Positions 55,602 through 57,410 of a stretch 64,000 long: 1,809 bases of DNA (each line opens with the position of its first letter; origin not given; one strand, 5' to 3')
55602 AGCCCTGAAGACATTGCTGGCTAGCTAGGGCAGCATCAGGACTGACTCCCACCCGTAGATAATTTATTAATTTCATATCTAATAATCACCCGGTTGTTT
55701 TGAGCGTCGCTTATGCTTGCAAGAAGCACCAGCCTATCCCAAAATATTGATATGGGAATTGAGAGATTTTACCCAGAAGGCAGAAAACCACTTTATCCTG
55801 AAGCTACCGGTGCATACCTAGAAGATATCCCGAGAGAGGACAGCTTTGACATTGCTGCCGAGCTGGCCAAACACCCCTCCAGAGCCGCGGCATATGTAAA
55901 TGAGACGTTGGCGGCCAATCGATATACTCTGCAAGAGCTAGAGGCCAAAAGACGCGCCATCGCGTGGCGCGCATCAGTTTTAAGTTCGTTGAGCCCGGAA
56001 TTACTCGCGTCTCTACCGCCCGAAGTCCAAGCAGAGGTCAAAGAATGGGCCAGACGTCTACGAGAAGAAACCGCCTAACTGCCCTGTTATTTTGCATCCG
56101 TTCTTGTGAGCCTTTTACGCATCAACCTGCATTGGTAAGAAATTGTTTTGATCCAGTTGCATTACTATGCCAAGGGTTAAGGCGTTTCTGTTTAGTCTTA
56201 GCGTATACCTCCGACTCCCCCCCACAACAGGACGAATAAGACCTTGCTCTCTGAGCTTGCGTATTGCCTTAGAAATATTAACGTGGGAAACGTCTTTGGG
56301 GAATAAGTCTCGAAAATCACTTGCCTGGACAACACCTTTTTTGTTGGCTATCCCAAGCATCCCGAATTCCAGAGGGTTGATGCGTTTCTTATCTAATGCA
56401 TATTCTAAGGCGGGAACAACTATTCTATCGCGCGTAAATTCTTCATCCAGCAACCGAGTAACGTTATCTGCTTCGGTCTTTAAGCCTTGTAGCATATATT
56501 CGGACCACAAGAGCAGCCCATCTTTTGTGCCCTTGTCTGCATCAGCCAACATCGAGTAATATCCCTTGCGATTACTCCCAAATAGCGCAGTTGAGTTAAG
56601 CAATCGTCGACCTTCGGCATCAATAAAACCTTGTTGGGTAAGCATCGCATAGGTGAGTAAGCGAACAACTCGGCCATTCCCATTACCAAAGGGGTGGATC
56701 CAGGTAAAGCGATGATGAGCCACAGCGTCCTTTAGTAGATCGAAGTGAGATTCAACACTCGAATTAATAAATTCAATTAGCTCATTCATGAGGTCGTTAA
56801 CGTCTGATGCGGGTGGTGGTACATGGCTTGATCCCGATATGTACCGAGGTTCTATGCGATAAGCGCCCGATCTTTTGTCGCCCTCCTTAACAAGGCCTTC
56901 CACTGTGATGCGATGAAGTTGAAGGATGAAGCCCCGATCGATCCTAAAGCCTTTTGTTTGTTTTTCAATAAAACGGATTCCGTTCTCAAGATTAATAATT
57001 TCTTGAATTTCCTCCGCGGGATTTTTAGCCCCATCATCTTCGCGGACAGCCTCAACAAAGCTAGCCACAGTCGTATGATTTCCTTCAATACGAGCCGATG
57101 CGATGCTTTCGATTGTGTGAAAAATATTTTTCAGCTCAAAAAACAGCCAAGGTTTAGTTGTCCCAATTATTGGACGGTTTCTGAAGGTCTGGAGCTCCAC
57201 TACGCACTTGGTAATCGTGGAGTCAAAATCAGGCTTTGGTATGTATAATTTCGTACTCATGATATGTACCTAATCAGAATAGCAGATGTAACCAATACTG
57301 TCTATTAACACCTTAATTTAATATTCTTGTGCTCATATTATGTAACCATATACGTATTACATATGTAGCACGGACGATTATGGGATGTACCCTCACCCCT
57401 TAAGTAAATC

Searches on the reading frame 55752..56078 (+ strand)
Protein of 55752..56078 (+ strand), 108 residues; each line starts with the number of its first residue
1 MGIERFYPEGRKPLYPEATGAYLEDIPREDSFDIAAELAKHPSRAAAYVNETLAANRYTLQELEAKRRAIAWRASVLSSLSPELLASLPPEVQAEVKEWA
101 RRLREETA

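Call 13: search_protein_families(library=pfam, proteins=[window:55752-56078:+], max_evalue=0.01)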
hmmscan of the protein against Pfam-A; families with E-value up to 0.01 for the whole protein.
window:55752-56078:+ (108 aa): 1 family
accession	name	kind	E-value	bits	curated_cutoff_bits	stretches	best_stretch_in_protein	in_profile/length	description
PF14377.11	UBM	-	0.0012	18.6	23.3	1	80-96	9-25/35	Ubiquitin binding region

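Call 16: find_encoding_contigs(protein=window:55752-56078:+, flank=10000, max_places=10)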
Protein window:55752-56078:+ (108 aa): 11 contigs read that carry it; 9 places shown.
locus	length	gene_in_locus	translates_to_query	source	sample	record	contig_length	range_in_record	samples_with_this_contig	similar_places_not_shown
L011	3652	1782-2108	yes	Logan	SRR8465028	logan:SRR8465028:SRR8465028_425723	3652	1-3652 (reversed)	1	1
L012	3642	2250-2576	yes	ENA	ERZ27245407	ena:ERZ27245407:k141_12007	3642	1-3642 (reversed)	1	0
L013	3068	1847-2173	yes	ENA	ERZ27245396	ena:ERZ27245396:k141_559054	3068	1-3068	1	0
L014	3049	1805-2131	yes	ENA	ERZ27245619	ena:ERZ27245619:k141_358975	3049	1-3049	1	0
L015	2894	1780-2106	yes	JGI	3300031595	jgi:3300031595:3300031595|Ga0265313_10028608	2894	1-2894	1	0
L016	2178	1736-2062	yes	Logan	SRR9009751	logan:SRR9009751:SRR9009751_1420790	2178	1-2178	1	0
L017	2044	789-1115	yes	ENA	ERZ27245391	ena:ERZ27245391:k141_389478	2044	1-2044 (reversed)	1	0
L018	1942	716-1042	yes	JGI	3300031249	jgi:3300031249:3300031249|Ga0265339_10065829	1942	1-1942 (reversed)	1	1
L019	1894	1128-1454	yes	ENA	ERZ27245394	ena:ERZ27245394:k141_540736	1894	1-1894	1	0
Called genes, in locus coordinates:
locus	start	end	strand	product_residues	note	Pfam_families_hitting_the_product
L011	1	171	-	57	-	?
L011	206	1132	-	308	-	PF00389:2-Hacid_dh, PF02826:2-Hacid_dh_C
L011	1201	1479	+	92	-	-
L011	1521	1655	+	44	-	-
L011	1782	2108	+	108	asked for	-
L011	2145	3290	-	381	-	PF02661:Fic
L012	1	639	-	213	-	?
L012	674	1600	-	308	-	PF00389:2-Hacid_dh, PF02826:2-Hacid_dh_C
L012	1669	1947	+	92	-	-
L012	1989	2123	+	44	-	-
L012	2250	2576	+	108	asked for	-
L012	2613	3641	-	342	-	?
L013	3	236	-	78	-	?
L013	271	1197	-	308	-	PF00389:2-Hacid_dh, PF02826:2-Hacid_dh_C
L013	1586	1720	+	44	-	-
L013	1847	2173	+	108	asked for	-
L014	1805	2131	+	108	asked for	-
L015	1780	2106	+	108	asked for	-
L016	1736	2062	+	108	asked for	-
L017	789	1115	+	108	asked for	-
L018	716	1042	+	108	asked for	-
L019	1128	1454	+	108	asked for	-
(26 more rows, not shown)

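Call 89: find_homologous_proteins(query=window:55752-56078:+, max_evalue=0.001)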
Query window:55752-56078:+ (108 aa): 2 proteins with E <= 0.001 among 31 candidates.
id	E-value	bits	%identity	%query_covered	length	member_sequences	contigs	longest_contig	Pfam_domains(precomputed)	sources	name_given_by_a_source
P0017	7.6e-62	224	100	100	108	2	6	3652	-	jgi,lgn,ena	-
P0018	2.3e-29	120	72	76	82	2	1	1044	-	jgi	jgi:hypothetical protein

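Call 90: find_encoding_contigs(protein=P0018, flank=2000, max_places=3)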
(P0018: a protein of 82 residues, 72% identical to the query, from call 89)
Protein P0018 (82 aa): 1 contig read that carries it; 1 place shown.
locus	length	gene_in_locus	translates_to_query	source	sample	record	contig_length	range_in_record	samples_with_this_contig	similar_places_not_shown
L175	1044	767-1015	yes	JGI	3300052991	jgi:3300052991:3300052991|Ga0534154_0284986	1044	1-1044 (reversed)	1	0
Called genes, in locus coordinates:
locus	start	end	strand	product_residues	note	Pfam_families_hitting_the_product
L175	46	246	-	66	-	-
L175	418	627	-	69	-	-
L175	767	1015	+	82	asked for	-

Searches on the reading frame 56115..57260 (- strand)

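Call 13: search_protein_families(library=pfam, proteins=[window:56115-57260:-], max_evalue=0.01)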
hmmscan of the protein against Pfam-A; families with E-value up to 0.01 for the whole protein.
window:56115-57260:- (381 aa): 1 family
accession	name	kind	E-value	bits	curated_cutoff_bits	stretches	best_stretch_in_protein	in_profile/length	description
PF02661.23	Fic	-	5.6e-16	59.6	24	1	107-207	2-93/93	Fic/DOC family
